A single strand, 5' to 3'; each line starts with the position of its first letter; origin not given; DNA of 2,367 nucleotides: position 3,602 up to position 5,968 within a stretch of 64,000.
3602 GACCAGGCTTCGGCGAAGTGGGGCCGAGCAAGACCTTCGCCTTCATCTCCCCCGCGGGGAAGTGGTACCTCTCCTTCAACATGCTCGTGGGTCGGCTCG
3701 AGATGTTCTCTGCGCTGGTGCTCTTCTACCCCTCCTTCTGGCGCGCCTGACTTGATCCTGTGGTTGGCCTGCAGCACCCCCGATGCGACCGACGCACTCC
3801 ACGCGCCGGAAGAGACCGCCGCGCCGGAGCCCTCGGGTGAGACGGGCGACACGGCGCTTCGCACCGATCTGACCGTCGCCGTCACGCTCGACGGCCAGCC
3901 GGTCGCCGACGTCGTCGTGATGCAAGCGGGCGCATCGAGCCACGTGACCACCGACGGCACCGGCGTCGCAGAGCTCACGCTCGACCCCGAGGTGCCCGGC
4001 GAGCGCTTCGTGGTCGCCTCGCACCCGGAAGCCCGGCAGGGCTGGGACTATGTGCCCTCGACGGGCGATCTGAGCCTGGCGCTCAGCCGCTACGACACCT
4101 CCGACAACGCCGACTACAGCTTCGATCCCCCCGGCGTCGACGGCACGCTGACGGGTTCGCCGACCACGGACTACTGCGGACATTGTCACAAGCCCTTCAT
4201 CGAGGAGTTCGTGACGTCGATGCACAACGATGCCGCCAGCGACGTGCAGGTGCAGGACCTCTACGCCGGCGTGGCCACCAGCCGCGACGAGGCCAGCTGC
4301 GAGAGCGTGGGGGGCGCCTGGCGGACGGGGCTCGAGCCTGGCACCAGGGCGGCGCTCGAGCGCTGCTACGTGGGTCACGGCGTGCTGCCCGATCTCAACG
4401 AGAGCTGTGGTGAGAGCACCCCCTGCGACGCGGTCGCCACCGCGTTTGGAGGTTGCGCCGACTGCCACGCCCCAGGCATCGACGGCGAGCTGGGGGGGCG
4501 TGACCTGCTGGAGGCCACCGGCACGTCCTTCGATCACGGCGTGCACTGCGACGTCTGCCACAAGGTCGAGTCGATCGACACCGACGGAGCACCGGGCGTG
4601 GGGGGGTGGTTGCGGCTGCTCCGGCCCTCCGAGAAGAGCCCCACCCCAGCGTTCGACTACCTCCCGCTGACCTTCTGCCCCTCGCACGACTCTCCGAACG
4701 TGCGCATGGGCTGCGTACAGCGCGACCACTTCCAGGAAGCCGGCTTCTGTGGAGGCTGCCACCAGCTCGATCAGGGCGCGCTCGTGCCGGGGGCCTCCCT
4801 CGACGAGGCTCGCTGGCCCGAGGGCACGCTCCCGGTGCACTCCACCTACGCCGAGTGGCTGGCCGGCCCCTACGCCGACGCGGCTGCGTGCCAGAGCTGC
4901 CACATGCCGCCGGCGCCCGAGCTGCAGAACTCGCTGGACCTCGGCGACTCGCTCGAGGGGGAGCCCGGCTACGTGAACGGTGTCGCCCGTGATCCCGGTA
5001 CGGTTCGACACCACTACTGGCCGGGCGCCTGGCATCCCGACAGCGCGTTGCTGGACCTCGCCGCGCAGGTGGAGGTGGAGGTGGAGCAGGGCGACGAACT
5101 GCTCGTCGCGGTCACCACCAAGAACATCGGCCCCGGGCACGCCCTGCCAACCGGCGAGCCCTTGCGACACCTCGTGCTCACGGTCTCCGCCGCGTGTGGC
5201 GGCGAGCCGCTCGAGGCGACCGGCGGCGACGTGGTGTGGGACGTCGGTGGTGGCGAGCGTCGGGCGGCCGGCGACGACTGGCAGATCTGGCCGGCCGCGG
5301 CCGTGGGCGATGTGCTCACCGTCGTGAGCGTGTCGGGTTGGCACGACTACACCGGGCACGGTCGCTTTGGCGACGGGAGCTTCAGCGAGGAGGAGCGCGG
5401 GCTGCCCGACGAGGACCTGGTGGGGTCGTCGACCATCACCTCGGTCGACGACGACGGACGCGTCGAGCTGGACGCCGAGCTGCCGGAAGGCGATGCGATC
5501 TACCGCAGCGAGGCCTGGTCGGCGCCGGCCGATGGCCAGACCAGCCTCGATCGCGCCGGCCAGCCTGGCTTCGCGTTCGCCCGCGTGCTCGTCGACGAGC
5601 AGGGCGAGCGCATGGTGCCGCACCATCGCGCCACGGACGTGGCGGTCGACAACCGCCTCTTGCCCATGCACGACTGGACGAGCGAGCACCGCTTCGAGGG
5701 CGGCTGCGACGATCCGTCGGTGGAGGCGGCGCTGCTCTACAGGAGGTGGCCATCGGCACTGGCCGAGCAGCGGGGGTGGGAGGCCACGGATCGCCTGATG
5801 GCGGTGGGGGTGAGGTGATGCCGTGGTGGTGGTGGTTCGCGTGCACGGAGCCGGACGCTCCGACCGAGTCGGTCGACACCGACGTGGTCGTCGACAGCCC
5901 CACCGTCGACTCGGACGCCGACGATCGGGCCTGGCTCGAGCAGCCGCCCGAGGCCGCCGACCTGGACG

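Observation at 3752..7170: Pentaheme cytochrome translationally coupled to a multicopper oxidase, both putative lipoproteins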

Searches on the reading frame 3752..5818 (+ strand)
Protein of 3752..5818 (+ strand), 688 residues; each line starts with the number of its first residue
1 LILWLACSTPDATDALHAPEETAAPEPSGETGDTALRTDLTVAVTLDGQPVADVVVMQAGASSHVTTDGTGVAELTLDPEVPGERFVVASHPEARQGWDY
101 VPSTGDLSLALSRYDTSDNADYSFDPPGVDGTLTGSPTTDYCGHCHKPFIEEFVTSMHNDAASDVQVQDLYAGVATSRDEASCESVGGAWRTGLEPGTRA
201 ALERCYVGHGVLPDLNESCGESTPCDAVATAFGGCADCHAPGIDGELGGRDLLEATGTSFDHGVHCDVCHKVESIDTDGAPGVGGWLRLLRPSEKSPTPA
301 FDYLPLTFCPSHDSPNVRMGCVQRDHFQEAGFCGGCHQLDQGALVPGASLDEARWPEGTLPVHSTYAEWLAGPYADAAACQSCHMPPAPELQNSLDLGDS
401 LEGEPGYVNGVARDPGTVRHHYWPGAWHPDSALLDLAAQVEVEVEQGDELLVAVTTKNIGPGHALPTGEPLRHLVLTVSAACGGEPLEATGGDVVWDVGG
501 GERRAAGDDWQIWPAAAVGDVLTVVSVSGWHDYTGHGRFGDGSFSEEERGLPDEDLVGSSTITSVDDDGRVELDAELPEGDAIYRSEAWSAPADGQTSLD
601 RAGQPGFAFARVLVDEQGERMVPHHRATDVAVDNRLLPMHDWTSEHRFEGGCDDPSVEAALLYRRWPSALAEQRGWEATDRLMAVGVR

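Call 7: search_protein_families(library=pfam, proteins=[window:3752-5818:+], max_evalue=0.01)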
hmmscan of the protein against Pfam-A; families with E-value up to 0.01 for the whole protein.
window:3752-5818:+ (688 aa): 2 families
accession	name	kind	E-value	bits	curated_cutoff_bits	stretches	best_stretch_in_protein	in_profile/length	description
PF22113.1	Mtrc-MtrF_II-IV_dom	-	6.5e-07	29.5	30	1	234-386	8-129/176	Outer membrane cytochrome MtrC/MtrF-like, domains II/IV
PF14522.11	Cytochrome_C7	-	2.4e-05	24.5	24.8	0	232-273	13-51/67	Cytochrome c7 and related cytochrome c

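Call 9: search_protein_families(library=ncbifam, proteins=[window:3752-5818:+], max_evalue=0.1)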
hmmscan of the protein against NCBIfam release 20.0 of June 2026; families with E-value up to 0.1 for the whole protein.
window:3752-5818:+ (688 aa): 0 families

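Call 10: search_solved_structures(query=window:3752-5818:+, max_evalue=1)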
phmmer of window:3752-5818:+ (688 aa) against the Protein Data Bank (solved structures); distinct sequences matched with E-value up to 1: 1.
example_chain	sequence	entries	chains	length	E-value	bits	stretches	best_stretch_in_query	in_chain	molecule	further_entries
9fgq_D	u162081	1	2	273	0.12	14.3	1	541-610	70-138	Histone H2B type 1-B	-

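Call 12: find_homologous_proteins(query=window:3752-5818:+)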
Query window:3752-5818:+ (688 aa): 935 proteins with E <= 0.001 among 8000 candidates; the best 120 are listed.
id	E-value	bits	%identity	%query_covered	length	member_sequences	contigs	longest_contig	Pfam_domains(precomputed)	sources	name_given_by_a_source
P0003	0.0e+0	1607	100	100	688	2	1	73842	PF22113.2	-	-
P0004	1.2e-220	753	52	100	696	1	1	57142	-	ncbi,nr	ncbi:MAG: hypothetical protein H6741_27730 [Alphaproteobacteria bacterium]|nr:hypothetical protein [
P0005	3.2e-218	745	56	94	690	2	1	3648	-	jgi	jgi:hypothetical protein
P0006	2.0e-212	726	51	99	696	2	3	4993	-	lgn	-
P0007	2.3e-210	719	52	97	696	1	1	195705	-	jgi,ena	-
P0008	5.5e-210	718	53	95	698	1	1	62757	-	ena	-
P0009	3.4e-209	715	52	100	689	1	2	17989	-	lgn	-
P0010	6.2e-209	714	52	95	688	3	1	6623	PF22113.2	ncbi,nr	ncbi:MAG: hypothetical protein VX938_08270 [Myxococcota bacterium]|nr:hypothetical protein [Myxococc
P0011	7.2e-209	714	51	100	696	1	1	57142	-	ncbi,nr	ncbi:MAG: hypothetical protein H6741_27595 [Alphaproteobacteria bacterium]|nr:hypothetical protein [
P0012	2.3e-207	709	51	99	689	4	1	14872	-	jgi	jgi:hypothetical protein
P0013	9.7e-206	704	53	94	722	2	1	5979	-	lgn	-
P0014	2.6e-205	703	51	97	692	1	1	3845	-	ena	-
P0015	2.8e-205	702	53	94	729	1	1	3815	PF22113.2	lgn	-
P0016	3.7e-205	702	52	99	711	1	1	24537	-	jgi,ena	-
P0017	6.0e-205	701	51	94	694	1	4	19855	-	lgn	-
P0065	4.6e-197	675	50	100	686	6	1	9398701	PF14522.12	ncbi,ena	-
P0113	8.3e-193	661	50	93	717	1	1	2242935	-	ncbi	ncbi:hypothetical protein ACNOYE_36305 [Nannocystaceae bacterium ST9]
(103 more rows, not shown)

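Call 13: find_encoding_contigs(protein=P0065, flank=8000, max_places=2)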
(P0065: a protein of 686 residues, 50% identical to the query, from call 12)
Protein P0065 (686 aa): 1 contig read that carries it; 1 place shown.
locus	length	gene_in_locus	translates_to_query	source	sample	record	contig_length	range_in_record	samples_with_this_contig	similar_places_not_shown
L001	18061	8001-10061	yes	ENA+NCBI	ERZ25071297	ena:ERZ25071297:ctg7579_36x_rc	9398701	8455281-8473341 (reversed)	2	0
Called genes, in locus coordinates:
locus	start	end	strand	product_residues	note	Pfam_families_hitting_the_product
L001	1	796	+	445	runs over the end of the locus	PF00072:Response_reg, PF00158:Sigma54_activat, PF14532:Sigma54_activ_2, PF07728:AAA_5, PF25601:AAA_lid_14, PF02954:HTH_8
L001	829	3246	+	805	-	PF04945:YHS, PF19335:HMBD, PF00122:E1-E2_ATPase, PF00702:Hydrolase, PF12710:HAD (faint)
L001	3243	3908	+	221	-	PF13521:AAA_28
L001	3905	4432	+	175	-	-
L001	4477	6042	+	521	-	PF03109:ABC1, PF27536:UbiB_helical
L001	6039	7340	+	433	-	PF13520:AA_permease_2, PF00324:AA_permease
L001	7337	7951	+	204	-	PF01209:Ubie_methyltran, PF13489:Methyltransf_23, PF13847:Methyltransf_31, PF13649:Methyltransf_25, PF08241:Methyltransf_11, PF08242:Methyltransf_12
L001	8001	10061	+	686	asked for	PF14522:Cytochrome_C7 (faint)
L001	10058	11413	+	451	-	PF07731:Cu-oxidase_2 (weak), PF07732:Cu-oxidase_3, PF07731:Cu-oxidase_2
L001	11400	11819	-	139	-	-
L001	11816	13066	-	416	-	-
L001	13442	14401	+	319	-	-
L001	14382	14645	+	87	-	-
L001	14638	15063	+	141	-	-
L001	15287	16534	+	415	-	-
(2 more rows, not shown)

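Call 14: find_encoding_contigs(protein=P0113, flank=8000, max_places=2)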
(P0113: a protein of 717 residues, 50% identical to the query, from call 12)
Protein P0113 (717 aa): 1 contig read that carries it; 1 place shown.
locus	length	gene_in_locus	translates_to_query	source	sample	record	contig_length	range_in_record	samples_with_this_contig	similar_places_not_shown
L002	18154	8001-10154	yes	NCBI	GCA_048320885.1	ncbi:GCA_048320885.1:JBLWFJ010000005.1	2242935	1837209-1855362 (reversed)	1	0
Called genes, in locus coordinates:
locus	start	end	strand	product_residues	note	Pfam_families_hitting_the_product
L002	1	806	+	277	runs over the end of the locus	-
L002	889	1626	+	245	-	PF00376:MerR, PF13411:MerR_1, PF09278:MerR-DNA-bind, PF07739:TipAS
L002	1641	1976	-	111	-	-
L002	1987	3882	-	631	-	-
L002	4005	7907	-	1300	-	PF02412:TSP_3 (weak)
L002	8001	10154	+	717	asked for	-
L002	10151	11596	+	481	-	PF07731:Cu-oxidase_2 (weak), PF07732:Cu-oxidase_3, PF07731:Cu-oxidase_2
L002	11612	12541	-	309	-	PF01545:Cation_efflux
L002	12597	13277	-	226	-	PF00462:Glutaredoxin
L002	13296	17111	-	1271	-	PF00069:Pkinase, PF07714:PK_Tyr_Ser-Thr, PF03109:ABC1 (weak), PF13191:AAA_16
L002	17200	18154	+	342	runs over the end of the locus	-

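Call 15: find_encoding_contigs(protein=P0004, flank=8000, max_places=2)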
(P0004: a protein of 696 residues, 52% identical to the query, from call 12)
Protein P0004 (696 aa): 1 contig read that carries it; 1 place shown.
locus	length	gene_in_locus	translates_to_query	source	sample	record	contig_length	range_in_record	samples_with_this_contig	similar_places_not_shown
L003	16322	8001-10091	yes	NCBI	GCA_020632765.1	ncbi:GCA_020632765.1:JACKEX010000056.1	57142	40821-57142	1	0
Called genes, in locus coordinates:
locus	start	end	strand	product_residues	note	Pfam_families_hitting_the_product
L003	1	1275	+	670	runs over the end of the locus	PF00069:Pkinase, PF07714:PK_Tyr_Ser-Thr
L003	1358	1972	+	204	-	-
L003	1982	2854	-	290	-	-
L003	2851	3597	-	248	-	-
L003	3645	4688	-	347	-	PF04754:Transposase_31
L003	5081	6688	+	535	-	PF07626:PSD3, PF07637:PSD5, PF07631:PSD4, PF07627:PSCyt3, PF07624:PSD2 (weak)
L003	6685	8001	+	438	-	PF07586:HXXSHH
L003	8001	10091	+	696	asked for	-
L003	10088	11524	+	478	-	PF07731:Cu-oxidase_2 (weak), PF07732:Cu-oxidase_3, PF07731:Cu-oxidase_2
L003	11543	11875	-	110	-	-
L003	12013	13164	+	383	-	-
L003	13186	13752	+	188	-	PF18171:LSDAT_prok (weak), PF18306:LDcluster4 (weak)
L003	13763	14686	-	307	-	PF00126:HTH_1, PF03466:LysR_substrate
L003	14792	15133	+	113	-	-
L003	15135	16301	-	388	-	PF00905:Transpeptidase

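Call 19: find_related_loci(query=A1, collection=genome_contigs, flank=6000)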
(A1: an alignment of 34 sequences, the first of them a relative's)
Query A1 (688 aa) in genome_contigs; peptide patterns used: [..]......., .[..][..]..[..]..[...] (x = any residue, [..] = any of these).
599 stretches matched a pattern (row limit reached: there are more); 195 encode a relative of the query (tblastn E <= 1e-3); the best 80 are kept; 80 distinct loci.
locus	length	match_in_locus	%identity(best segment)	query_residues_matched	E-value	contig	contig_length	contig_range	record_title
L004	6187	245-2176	51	42-683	0e+0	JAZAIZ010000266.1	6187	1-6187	MAG: Myxococcota bacterium isolate XB_MAG857 DB_MAG857_0266, whole genome shotgun sequence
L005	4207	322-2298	51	26-683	0e+0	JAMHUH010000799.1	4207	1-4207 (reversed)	MAG: Nannocystaceae bacterium isolate ST_AS_metabat.41 k201_1322441, whole genome shotgun sequence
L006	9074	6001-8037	50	2-688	0e+0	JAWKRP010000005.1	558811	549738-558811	MAG: Myxococcota bacterium isolate ABC1.164 ABC1.164.fa-5, whole genome shotgun sequence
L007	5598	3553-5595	52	9-686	0e+0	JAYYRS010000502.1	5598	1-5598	MAG: Myxococcota bacterium isolate DS_MAG79 DS_MAG79_0502, whole genome shotgun sequence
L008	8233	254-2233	51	40-688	0e+0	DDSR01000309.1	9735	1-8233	MAG TPA_asm: Deltaproteobacteria bacterium UBA2385 UBA2385_contig_16026, whole genome shotgun sequence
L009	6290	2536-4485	52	41-687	0e+0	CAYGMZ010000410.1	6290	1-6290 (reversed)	MAG TPA_asm: uncultured Nannocystaceae bacterium isolate ERP116193_co2_37 genome assembly, contig: NODE_29120_length_629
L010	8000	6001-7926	51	35-685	0e+0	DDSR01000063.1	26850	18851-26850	MAG TPA_asm: Deltaproteobacteria bacterium UBA2385 UBA2385_contig_1468, whole genome shotgun sequence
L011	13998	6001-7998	51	1-688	0e+0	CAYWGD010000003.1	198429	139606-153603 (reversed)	MAG TPA_asm: uncultured Enterobacteriaceae bacterium isolate binchicken_co286_100 genome assembly, contig: NODE_80_lengt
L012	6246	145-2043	52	40-683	0e+0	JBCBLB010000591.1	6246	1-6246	MAG: Myxococcota bacterium isolate J06627_4 k141_412325_length_6246_cov_13.0000, whole genome shotgun sequence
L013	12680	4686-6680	51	38-685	0e+0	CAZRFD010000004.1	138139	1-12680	MAG TPA_asm: uncultured Enterobacterales bacterium isolate SRP216583_co1_147 genome assembly, contig: NODE_28_length_138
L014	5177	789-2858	50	1-683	0e+0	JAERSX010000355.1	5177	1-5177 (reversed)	MAG: Deltaproteobacteria bacterium isolate BH17 c_000000004876, whole genome shotgun sequence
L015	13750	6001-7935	52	38-683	0e+0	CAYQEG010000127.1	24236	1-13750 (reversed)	MAG TPA_asm: uncultured Rickettsiales bacterium isolate SRP077602_co5_496 genome assembly, contig: NODE_10309_length_242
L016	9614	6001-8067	51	1-684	0e+0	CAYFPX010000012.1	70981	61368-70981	MAG TPA_asm: uncultured Enterobacterales bacterium isolate ERP019367_co1_21 genome assembly, contig: NODE_470_length_709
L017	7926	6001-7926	51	2-645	0e+0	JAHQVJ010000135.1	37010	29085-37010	MAG: Myxococcales bacterium isolate MAG.005 Posi_005-P40248, whole genome shotgun sequence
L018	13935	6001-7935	50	42-683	0e+0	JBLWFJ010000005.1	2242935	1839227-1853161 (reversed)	Nannocystaceae bacterium ST9 contig_2_pilon, whole genome shotgun sequence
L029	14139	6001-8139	45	21-683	0e+0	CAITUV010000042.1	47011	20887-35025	MAG: uncultured Myxococcales bacterium isolate LaPlata_bin-3248 genome assembly, contig: bin-3248:42/88, whole genome sh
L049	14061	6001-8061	46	1-684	1e-175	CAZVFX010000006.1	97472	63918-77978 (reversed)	MAG TPA_asm: uncultured Myxococcales bacterium isolate binchicken_co141_516 genome assembly, contig: NODE_712_length_974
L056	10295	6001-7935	49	40-683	3e-173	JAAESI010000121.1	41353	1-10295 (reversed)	MAG: Proteobacteria bacterium isolate Ust_8 UstG_CONTIG1079335, whole genome shotgun sequence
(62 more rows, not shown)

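Call 30: predict_structure(alignment_id=A1)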
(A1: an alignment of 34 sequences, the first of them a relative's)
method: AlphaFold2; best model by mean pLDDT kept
length: 688 residues; sequences in the alignment: 34
mean_pLDDT: 82.1   pTM: 0.79
mean pLDDT of the five models: 82.1, 81.5, 80.7, 79.0, 75.9
residues with pLDDT >= 90: 263; 70-90: 311; 50-70: 55; < 50: 59
segments of 3 or more residues with pLDDT < 50: 1-35, 130-140, 397-409
pLDDT, mean of each block of 10 residues (from residue 1): 34 33 34 59 98 93 92 91 82 93 87 95 75 41 68 80 82 81 84 87 84 84 79 86 87 87 87 92 91 89 89 78 88 87 93 91 85 74 76 56 44 74 65 71 96 91 64 92 94 93 91 95 95 84 85 94 97 96 92 87 94 91 91 87 96 94 82 72 90
secondary structure, 60 per line:
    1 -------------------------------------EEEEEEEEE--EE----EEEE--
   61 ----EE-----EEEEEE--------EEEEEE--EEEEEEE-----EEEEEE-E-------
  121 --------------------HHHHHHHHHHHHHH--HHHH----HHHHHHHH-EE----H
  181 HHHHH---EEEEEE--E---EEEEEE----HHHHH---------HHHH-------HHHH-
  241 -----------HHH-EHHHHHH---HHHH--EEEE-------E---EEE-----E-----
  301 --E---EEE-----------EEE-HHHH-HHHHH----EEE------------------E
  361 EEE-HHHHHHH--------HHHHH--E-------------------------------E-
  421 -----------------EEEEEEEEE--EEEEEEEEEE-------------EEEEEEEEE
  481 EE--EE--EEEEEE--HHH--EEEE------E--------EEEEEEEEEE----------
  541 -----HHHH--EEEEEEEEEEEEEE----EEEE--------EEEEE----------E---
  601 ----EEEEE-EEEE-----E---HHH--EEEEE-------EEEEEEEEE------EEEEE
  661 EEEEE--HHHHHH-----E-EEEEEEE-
elements in order (helices of 4 or more, strands of 3 or more residues): E38-46 E55-58 E72-77 E86-91 E94-100 E106-111 H141-154 H157-160 H165-172 H180-185 E189-194 E201-206 H211-215 H225-228 H236-239 H257-262 H266-269 E272-275 E287-289 E307-309 E321-323 H325-328 H330-334 E339-341 E360-363 H365-371 H380-384 E438-446 E449-458 E472-482 E489-494 E502-505 E521-530 H546-549 E552-565 E570-573 E582-586 E605-609 E611-614 E629-633 E641-649 E656-665 H668-673 E681-687

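Call 34: fold_search(model_id=the predicted structure, library=pdb)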
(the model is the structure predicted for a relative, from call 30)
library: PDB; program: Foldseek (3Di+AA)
matches with E <= 10: 559; with E <= 0.001: 2
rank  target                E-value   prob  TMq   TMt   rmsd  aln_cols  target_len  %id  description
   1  5ze8                  2.8e-11  1.00  0.38  0.64   9.0       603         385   17  Crystal structure of a penta-heme cytochrome c552 from Thermochromatium tepidum (released 2018-04-25)
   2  9hfj                  1.7e-04  1.00  0.11  0.85   2.1        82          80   16  Crystal structure of the NTE domain of SusCdex (BT3090) dextran transporter (released 2025-11-26)
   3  2nsm                  1.6e-03  1.00  0.09  0.16   3.6        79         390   22  Crystal structure of the human carboxypeptidase N (Kininase I) catalytic domain (released 2007-04-24)
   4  5aq0_B                1.9e-03  1.00  0.10  0.70   3.8        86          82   15  The structure of the Transthyretin-like domain of the first catalytic domain of the HUMAN Carboxypeptidase D (released 2016-09-28)
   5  9rsm_A                3.8e-03  0.16  0.08  0.16  18.3       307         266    7  NetF 9mer pre-pore structure on 2N2 nanodiscs. (released 2026-02-18)
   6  4u3s_B                4.2e-03  1.00  0.10  0.37   4.1        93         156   17  Crystal structure of Coh3ScaB-XDoc_M1ScaA complex: A N-terminal interface mutant of type II Cohesin-X-Dockerin complex (released 2015-07-29)
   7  5aq0_A                5.5e-03  1.00  0.09  0.65   3.9        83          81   16  The structure of the Transthyretin-like domain of the first catalytic domain of the HUMAN Carboxypeptidase D (released 2016-09-28)
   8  5k39_B                5.5e-03  1.00  0.11  0.41  12.5       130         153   17  THE TYPE II COHESIN DOCKERIN COMPLEX FROM CLOSTRIDIUM THERMOCELLUM (released 2017-03-29)
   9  3m4d_A                5.9e-03  0.09  0.07  0.13  24.5       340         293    7  Crystal structure of the M113N mutant of alpha-hemolysin (released 2010-05-05)
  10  3anz_C                7.3e-03  0.13  0.08  0.15  22.8       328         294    7  Crystal Structure of alpha-hemolysin (released 2011-06-22)
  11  7t4d_A                7.3e-03  0.08  0.07  0.12  24.9       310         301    7  Pore structure of pore-forming toxin Epx4 (released 2022-03-16)
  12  4p24_A                8.2e-03  0.11  0.07  0.14  24.9       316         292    7  pore forming toxin (released 2015-03-11)
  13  4wi0_B                8.6e-03  1.00  0.09  0.36   4.4        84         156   19  Crystal structure of Coh3ScaB-XDoc_M2ScaA complex: A C-terminal interface mutant of type II Cohesin-X-Dockerin complex (released 2015-10-07)
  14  5m0y_B                1.0e-02  1.00  0.10  0.38   6.1       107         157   17  Crystal Structure of the CohScaA-XDocCipB type II complex from Clostridium thermocellum at 1.5Angstrom resolution (released 2017-09-06)
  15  4u6v_A                1.0e-02  0.10  0.07  0.13  18.1       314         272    8  Mechanisms of Neutralization of a Human Anti-Alpha Toxin Antibody (released 2014-09-17)
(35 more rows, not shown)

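Call 44: search_solved_structures(query=A1, max_evalue=1, show_alignments=2)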
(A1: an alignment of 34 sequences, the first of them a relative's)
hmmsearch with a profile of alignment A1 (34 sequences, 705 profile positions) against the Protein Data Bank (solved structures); distinct sequences matched with E-value up to 1: 2.
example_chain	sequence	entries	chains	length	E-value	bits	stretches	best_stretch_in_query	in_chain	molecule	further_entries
5ze8_A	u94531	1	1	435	3.5e-10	41.8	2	435-497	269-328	cytochrome c552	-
8cem_E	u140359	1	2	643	0.43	11.8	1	42-117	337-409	Complement C3 beta chain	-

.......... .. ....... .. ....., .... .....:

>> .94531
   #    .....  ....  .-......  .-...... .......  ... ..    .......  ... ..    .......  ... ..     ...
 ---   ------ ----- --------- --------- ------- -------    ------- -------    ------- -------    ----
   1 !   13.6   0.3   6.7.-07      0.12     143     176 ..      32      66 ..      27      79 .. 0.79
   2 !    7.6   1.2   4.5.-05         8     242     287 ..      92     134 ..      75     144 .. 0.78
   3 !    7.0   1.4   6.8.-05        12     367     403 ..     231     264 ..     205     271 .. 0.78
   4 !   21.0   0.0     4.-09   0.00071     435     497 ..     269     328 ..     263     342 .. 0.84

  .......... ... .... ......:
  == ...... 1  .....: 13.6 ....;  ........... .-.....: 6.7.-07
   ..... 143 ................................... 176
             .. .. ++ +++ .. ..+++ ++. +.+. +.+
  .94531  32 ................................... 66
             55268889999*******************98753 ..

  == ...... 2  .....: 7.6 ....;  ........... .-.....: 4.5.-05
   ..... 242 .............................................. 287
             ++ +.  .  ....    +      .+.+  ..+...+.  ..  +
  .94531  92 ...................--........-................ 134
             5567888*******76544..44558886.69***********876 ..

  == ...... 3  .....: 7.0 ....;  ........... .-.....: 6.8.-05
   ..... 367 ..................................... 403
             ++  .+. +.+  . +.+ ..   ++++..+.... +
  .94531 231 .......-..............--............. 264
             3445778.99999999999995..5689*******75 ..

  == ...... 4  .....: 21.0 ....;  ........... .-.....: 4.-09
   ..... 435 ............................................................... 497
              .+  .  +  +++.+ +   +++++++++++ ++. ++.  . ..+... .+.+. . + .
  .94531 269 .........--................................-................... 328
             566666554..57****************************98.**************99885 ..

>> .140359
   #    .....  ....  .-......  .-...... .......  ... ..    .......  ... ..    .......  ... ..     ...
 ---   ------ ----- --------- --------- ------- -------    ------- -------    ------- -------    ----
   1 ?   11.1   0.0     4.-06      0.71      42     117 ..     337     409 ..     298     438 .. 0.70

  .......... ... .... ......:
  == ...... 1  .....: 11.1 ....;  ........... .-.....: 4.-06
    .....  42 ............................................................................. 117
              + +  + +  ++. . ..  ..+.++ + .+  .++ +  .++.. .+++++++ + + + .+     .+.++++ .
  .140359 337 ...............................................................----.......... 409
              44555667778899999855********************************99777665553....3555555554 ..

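Call 80: search_protein_families(library=pfam, alignment_id=A1, max_evalue=0.01)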
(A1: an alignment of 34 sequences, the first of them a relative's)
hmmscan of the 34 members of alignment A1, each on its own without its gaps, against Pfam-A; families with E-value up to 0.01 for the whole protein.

A. member 1, P0003 (688 aa): 2 families
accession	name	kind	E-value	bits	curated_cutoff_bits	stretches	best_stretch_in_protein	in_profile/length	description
PF22113.1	Mtrc-MtrF_II-IV_dom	-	6.5e-07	29.5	30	1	234-386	8-129/176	Outer membrane cytochrome MtrC/MtrF-like, domains II/IV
PF14522.11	Cytochrome_C7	-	2.4e-05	24.5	24.8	0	232-273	13-51/67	Cytochrome c7 and related cytochrome c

B. families by the number of members that match (of 34 scanned): 8 families
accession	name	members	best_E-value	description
PF14522.11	Cytochrome_C7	32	2.9e-07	Cytochrome c7 and related cytochrome c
PF22113.1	Mtrc-MtrF_II-IV_dom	18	6.5e-07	Outer membrane cytochrome MtrC/MtrF-like, domains II/IV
PF13435.11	Cytochrome_C554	8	0.00093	Cytochrome c554 and c-prime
PF09699.15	Paired_CXXCH_1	2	0.0011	Doubled CXXCH motif (Paired_CXXCH_1)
PF13442.11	Cytochrome_CBB3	1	0.0056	Cytochrome C oxidase, cbb3-type, subunit III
PF10670.15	DUF4198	1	0.0058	Domain of unknown function (DUF4198)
PF13620.12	CarboxypepD_reg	1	0.0091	Carboxypeptidase regulatory-like domain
PF14537.11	Cytochrom_c3_2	1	0.01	Cytochrome c3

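Call 81: search_protein_representatives(alignment_id=A1)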
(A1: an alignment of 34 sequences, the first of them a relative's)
Query: 34 sequences, 705 profile positions. Proteins with E-value up to 0.001 (for the whole library): 2552; up to 1e-10: 971; up to 1e-30: 301. The best 150 are listed.
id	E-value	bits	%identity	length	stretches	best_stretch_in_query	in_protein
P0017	0.0e+00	1067.5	-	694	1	10-705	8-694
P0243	0.0e+00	1027.3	-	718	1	7-702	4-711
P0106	2.7e-291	984.3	-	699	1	40-705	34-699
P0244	3.0e-279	944.5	-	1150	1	1-704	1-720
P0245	4.8e-278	940.5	-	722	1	40-704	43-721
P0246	2.7e-276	934.7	-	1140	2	224-704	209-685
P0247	8.3e-275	929.8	-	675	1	11-705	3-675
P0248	4.7e-265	897.6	-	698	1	43-703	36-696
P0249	1.8e-262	889.0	-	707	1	40-702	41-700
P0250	2.0e-254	862.4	-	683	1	10-703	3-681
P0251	9.1e-254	860.3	-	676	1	11-704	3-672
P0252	7.1e-251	850.7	-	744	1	10-704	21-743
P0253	2.1e-246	836.0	-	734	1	40-703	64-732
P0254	1.2e-244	830.1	-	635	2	242-703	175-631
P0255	1.3e-242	823.4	-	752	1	29-704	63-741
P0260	1.3e-231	787.0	-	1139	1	8-704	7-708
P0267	3.0e-219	746.2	-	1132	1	51-700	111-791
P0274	1.2e-197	674.8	-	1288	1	46-704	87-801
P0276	1.9e-193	660.9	-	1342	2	46-459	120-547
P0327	1.1e-68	248.5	-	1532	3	246-518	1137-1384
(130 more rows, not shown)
